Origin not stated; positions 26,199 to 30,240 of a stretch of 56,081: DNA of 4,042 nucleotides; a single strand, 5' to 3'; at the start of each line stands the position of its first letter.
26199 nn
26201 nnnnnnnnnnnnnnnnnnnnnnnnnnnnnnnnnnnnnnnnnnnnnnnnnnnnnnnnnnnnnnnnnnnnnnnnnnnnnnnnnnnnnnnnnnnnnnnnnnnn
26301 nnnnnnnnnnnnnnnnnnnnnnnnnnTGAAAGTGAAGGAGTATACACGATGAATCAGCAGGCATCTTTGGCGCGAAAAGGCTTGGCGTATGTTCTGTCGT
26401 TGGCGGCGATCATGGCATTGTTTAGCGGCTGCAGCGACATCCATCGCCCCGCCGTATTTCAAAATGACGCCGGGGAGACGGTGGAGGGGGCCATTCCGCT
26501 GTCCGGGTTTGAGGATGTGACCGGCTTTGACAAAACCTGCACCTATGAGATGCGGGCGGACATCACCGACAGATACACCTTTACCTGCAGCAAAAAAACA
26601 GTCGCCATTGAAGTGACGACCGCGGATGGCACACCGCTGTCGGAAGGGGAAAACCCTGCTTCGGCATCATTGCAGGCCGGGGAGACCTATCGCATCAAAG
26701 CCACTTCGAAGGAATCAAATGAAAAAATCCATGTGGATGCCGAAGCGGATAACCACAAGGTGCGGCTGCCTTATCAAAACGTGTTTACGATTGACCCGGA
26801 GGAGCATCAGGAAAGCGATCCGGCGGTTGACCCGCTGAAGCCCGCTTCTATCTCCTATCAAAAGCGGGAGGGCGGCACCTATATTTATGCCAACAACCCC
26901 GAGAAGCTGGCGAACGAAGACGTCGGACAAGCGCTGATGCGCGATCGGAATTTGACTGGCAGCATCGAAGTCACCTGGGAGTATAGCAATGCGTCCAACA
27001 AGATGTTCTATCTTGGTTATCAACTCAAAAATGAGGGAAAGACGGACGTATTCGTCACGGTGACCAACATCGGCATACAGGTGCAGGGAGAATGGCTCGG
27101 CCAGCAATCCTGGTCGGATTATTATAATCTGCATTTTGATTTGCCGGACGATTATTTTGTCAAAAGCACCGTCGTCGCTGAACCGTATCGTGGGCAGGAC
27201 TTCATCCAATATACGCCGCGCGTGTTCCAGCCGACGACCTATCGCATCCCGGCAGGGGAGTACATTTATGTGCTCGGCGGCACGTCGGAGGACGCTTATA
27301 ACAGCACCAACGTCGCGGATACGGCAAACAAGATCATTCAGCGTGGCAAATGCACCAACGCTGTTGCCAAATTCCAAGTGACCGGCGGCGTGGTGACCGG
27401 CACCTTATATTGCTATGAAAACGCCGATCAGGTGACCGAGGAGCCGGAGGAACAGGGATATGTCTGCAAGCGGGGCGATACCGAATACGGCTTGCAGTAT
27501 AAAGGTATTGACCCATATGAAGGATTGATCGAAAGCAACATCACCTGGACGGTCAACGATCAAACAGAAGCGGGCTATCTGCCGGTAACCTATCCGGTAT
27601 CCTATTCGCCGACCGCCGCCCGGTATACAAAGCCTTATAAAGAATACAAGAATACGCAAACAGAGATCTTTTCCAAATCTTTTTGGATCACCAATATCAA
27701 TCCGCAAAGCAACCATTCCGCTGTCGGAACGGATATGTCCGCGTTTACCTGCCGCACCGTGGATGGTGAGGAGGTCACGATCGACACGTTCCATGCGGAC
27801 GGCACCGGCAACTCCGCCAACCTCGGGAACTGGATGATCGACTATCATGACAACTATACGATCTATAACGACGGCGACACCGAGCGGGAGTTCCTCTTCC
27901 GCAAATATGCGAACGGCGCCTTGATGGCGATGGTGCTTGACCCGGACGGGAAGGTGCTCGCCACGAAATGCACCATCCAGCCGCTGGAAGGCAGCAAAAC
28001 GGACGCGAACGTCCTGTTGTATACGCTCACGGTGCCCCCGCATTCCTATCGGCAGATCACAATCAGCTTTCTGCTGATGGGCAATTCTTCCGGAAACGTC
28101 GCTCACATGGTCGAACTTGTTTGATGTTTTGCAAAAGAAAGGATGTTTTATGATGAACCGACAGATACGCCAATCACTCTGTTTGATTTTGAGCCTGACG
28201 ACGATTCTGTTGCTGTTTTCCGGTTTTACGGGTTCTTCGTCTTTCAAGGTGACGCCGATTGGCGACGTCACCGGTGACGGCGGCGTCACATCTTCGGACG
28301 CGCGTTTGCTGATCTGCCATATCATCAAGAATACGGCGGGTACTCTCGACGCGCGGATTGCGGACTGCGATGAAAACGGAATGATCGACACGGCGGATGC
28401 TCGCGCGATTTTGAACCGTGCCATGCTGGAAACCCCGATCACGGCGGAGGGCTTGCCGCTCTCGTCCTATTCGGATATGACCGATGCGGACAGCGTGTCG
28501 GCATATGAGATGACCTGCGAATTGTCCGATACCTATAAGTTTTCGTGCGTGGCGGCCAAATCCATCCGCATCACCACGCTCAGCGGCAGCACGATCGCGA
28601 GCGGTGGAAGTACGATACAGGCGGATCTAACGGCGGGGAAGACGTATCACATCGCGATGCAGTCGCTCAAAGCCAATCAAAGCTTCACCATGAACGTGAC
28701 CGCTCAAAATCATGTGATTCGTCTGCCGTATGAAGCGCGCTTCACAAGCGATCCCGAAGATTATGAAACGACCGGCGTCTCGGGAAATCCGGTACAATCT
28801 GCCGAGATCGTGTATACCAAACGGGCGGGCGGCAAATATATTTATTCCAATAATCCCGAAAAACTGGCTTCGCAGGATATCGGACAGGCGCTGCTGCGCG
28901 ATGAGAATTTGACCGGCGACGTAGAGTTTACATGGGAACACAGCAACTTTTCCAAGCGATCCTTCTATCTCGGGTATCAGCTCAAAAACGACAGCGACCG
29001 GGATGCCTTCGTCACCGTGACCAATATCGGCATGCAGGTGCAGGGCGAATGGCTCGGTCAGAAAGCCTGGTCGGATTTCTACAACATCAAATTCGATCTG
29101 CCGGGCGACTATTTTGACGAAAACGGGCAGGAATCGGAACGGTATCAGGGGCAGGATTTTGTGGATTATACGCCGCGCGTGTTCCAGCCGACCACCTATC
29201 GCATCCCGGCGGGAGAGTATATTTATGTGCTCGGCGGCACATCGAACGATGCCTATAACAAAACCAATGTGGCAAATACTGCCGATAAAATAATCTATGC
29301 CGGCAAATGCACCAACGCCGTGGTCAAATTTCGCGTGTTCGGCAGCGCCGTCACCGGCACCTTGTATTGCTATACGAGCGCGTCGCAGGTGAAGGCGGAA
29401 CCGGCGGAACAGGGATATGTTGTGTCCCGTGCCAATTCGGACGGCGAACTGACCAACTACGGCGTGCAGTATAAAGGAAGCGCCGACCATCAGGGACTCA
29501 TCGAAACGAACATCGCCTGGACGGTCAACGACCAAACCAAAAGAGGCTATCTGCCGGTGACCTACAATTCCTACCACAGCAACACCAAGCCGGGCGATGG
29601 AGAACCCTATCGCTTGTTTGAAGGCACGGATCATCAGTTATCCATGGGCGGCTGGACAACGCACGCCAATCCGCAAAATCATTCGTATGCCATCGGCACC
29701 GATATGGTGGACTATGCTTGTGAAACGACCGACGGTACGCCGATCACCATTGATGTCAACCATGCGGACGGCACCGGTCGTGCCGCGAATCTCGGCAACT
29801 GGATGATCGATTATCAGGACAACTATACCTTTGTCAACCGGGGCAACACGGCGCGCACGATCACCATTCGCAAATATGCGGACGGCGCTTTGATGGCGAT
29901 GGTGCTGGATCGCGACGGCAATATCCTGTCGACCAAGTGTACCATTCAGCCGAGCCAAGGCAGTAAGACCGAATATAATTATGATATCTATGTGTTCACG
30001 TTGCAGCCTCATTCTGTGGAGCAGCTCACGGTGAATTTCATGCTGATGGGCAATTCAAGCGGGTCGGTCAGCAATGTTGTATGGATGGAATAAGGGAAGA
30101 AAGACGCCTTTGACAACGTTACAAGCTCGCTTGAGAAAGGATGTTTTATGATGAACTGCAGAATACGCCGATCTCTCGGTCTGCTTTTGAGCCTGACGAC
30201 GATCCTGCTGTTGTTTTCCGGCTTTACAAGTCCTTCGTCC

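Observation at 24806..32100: Four tandem paralogs of an unrecognised ~480-aa domain family deployed to three cellular locations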

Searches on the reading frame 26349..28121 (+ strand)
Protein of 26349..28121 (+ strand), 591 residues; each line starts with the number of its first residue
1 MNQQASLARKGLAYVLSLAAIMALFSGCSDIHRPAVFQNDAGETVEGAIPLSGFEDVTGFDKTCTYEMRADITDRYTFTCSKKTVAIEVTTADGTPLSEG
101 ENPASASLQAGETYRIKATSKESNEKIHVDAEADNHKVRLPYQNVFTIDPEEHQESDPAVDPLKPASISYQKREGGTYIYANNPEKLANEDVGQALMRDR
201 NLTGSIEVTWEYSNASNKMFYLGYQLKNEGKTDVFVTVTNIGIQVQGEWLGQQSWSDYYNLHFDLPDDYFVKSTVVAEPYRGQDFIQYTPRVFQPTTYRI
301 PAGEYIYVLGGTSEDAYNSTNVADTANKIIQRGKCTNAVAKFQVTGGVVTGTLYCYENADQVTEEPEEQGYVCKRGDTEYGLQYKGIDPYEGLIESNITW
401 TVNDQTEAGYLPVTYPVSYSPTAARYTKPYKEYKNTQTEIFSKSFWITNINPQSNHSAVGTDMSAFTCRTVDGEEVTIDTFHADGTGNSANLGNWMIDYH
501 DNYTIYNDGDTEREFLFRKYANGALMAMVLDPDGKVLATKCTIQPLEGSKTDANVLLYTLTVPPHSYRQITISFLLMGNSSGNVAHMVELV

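Call 4: search_protein_families(library=pfam, proteins=[window:26349-28121:+], max_evalue=1)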
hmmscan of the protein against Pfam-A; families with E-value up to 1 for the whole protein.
window:26349-28121:+ (591 aa): 1 family
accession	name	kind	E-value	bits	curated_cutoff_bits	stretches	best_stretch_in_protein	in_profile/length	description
PF20037.4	DUF6440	-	0.083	13.1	26.5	1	502-537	16-51/53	Family of unknown function (DUF6440)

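Call 6: search_protein_families(library=ncbifam, proteins=[window:26349-28121:+], max_evalue=1)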
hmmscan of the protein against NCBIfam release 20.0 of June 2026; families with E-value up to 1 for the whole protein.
window:26349-28121:+ (591 aa): 1 family
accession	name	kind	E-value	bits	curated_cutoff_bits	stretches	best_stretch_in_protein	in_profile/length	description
NF046073.1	UpsA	equivalog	0.061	13.5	130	0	212-246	48-80/136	pilin subunit UpsA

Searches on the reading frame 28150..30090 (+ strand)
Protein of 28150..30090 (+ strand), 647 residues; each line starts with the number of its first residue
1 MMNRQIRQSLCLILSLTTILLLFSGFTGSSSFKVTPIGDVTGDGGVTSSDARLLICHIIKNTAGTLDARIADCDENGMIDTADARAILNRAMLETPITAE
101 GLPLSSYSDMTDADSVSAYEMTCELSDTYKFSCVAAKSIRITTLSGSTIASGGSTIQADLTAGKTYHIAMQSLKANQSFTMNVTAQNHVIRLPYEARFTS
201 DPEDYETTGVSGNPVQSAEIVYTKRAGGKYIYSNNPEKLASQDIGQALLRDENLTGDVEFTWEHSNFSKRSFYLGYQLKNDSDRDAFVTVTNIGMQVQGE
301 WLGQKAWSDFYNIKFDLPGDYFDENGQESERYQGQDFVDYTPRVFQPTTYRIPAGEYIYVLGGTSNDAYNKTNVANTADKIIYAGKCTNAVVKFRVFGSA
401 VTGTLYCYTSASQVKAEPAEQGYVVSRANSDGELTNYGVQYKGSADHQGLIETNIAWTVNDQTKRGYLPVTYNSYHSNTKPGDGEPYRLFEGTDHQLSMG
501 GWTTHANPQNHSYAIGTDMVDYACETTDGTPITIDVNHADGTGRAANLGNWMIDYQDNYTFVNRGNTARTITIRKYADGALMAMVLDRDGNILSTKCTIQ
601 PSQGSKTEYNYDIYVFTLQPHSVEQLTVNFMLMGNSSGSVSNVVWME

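Call 4: search_protein_families(library=pfam, proteins=[window:28150-30090:+], max_evalue=1)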
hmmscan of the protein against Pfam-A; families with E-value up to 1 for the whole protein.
window:28150-30090:+ (647 aa): 2 families
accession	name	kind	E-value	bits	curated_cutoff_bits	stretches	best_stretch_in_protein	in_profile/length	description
PF00404.24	Dockerin_1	-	1.9e-06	28.4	22.9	1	38-87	2-52/57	Dockerin type I domain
PF13964.12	Kelch_6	-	0.061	13.8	25.3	1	354-371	10-29/50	Kelch motif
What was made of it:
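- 28261..28410 (+): W3 type I dockerin (residues 38-87). Pfam PF00404, E 1.9e-6, 28.4 bits against cut-off 22.9 (call 4)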

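Call 6: search_protein_families(library=ncbifam, proteins=[window:28150-30090:+], max_evalue=1)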
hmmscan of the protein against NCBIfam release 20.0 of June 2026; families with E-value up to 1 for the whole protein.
window:28150-30090:+ (647 aa): 1 family
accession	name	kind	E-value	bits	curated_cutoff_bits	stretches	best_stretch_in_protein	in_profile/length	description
NF033510.3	Ca_tandemer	repeat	0.039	14.3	50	0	141-186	32-72/96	Ca2+-stabilized repeat-containing adhesin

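Call 43: search_protein_families(library=phrogs, proteins=[window:28150-30090:+], max_evalue=0.01)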
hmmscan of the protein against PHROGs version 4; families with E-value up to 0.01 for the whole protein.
window:28150-30090:+ (647 aa): 0 families

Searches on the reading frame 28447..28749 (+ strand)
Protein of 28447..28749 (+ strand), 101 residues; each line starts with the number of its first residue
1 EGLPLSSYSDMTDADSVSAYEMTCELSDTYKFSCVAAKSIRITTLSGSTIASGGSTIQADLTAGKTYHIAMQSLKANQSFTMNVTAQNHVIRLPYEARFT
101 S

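Call 86: search_solved_structures(query=window:28447-28749:+, max_evalue=10)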
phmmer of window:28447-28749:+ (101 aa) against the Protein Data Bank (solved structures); distinct sequences matched with E-value up to 10: 0.

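Call 98: find_homologous_proteins(query=A8, max_evalue=0.01)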
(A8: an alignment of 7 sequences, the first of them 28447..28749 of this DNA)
Query A8 (7 sequences) (101 aa, profile of the alignment): 5 proteins with E <= 0.01 among 722 candidates.
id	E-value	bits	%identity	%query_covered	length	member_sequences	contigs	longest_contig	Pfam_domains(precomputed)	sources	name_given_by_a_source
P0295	7.5e-28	115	30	85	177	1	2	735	PF00152.26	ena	-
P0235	3.4e-27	112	39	97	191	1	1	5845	-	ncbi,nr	ncbi:MAG: hypothetical protein IKV35_07285, partial [Clostridia bacterium]|nr:hypothetical protein [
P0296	1.1e-23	101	26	79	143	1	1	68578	-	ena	-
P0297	5.3e-18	83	34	92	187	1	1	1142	-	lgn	-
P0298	1.7e-10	59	27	56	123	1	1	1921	-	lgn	-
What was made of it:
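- Tried and rejected: A homolog search with the N-terminal module returned only fragments (call 98).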
